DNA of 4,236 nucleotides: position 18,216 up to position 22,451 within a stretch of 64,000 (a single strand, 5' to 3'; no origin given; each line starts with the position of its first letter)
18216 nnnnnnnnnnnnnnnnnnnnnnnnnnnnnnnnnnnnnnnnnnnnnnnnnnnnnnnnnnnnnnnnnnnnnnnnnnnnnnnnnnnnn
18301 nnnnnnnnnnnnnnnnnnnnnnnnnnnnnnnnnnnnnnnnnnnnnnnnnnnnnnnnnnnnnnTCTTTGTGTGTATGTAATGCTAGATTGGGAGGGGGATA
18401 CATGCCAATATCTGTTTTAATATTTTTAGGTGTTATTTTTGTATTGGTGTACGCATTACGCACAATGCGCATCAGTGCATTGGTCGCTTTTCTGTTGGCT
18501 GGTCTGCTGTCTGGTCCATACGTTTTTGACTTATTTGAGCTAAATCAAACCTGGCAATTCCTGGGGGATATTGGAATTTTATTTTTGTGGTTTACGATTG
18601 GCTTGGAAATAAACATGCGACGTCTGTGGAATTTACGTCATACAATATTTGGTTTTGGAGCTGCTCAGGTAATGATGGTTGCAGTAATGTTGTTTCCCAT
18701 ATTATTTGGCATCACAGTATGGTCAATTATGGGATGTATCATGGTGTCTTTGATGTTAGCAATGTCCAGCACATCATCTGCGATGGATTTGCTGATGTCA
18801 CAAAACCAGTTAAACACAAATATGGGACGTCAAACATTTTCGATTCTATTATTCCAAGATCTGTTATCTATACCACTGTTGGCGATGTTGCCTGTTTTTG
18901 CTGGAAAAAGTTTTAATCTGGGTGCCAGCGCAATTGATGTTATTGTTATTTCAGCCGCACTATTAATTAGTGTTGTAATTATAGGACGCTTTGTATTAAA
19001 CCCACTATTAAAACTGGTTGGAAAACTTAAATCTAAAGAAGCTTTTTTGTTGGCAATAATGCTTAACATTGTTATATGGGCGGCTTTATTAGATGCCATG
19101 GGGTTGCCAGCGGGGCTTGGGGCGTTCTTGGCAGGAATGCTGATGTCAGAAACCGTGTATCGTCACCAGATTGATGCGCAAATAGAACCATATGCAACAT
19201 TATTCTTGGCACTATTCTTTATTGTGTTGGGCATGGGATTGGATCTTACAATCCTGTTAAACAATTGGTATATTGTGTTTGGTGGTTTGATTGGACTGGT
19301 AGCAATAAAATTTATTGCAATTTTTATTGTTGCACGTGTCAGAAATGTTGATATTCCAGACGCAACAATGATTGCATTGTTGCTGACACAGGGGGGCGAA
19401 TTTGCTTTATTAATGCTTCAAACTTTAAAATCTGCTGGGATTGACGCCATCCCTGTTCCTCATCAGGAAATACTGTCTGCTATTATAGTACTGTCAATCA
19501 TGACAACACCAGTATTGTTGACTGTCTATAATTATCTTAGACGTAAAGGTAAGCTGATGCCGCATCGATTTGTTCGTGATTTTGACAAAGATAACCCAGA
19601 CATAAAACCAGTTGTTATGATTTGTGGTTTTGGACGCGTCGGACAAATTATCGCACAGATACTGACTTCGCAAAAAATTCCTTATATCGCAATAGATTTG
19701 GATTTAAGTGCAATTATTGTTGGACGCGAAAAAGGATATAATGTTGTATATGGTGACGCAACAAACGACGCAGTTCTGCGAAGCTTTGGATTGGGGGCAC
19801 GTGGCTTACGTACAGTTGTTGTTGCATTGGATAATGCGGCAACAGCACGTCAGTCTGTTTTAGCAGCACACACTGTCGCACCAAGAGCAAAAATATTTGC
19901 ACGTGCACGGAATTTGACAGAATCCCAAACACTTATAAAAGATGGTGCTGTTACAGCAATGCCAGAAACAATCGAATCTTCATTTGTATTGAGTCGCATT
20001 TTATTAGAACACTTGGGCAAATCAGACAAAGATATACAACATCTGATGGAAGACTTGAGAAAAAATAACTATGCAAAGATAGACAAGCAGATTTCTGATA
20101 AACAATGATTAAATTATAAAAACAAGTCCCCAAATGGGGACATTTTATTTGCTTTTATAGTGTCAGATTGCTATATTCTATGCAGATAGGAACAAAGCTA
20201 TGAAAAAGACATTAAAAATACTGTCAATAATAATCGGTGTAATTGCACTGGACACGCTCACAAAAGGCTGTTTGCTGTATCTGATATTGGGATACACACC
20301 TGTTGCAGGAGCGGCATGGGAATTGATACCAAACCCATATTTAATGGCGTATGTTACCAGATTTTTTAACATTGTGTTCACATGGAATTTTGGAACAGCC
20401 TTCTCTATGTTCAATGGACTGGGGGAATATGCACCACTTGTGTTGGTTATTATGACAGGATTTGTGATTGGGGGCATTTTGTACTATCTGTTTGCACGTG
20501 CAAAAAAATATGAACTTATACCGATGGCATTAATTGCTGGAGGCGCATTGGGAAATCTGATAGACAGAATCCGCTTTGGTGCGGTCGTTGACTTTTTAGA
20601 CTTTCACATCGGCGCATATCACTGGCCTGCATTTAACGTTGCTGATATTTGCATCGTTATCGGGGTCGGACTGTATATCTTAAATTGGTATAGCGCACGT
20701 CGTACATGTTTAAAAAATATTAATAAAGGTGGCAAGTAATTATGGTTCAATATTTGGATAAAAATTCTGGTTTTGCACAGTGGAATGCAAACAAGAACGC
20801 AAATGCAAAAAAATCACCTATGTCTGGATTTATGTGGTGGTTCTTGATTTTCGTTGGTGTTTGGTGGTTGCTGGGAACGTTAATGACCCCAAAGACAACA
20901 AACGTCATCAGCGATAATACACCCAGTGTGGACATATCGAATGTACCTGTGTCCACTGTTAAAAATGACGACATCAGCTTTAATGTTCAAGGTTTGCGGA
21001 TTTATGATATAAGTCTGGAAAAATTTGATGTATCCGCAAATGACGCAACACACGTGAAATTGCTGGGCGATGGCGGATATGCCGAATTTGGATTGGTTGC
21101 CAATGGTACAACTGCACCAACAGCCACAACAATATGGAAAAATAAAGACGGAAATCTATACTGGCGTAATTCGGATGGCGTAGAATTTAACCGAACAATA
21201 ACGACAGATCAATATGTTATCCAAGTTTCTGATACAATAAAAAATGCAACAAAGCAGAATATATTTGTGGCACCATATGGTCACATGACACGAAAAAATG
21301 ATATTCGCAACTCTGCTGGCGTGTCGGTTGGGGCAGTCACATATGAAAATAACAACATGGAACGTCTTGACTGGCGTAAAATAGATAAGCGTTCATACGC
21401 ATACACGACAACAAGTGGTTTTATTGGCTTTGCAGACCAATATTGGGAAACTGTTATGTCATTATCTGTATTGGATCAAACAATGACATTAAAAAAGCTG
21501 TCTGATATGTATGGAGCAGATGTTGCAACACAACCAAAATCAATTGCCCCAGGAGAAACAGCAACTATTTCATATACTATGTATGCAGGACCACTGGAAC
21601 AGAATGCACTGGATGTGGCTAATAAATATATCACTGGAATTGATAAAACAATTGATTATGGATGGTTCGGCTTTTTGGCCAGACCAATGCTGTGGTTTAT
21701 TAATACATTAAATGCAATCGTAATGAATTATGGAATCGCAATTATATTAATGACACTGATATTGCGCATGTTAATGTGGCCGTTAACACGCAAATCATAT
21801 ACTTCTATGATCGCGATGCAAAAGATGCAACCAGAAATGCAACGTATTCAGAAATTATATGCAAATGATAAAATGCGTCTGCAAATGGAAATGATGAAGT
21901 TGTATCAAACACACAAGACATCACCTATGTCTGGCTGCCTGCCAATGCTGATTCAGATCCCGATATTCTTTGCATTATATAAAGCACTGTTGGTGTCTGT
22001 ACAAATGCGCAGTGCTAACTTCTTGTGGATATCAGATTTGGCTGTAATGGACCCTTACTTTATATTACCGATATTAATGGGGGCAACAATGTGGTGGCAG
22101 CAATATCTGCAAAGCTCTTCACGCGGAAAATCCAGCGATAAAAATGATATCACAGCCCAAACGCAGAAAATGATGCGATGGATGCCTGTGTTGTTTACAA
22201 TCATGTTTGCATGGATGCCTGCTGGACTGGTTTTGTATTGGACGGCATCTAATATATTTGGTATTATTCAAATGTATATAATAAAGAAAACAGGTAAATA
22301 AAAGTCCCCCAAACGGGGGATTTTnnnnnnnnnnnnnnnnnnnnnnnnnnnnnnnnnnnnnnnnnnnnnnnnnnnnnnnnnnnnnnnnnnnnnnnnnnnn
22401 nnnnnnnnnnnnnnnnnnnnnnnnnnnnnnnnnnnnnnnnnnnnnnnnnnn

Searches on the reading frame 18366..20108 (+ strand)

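Call 65: search_protein_families(library=pfam, proteins=[window:18366-20108:+], max_evalue=0.001)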
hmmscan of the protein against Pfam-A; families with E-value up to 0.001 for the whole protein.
window:18366-20108:+ (580 aa): 2 families
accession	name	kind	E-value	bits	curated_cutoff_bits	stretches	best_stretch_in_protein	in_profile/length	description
PF00999.27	Na_H_Exchanger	-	9.2e-46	156.8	26.2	1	24-382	3-363/375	Sodium/hydrogen exchanger, transmembrane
PF02254.24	TrkA_N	-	1.2e-20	74.4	23.8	1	417-528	1-110/116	TrkA-N domain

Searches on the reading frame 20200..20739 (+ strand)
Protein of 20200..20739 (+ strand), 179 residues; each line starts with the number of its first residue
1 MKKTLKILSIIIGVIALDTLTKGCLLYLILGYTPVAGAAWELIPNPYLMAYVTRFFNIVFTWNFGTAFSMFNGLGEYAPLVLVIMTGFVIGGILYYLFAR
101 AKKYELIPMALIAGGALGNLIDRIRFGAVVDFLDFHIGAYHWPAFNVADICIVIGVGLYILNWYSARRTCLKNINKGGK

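Call 65: search_protein_families(library=pfam, proteins=[window:20200-20739:+], max_evalue=0.001)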
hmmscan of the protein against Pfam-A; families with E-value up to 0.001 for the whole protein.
window:20200-20739:+ (179 aa): 1 family
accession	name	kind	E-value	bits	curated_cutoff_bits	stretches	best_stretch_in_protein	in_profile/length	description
PF01252.23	Peptidase_A8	-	2.2e-34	119.1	25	1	10-162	1-139/142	Signal peptidase (SPase) II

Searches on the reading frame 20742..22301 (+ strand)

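Call 65: search_protein_families(library=pfam, proteins=[window:20742-22301:+], max_evalue=0.001)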
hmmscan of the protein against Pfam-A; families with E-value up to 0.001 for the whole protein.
window:20742-22301:+ (519 aa): 2 families
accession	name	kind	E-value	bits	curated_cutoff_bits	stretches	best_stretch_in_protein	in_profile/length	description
PF02096.25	60KD_IMP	-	5.4e-58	196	35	1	330-516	1-163/163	60Kd inner membrane protein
PF14849.12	YidC_periplas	-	6.7e-43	148.1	24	1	73-318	4-282/283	YidC periplasmic domain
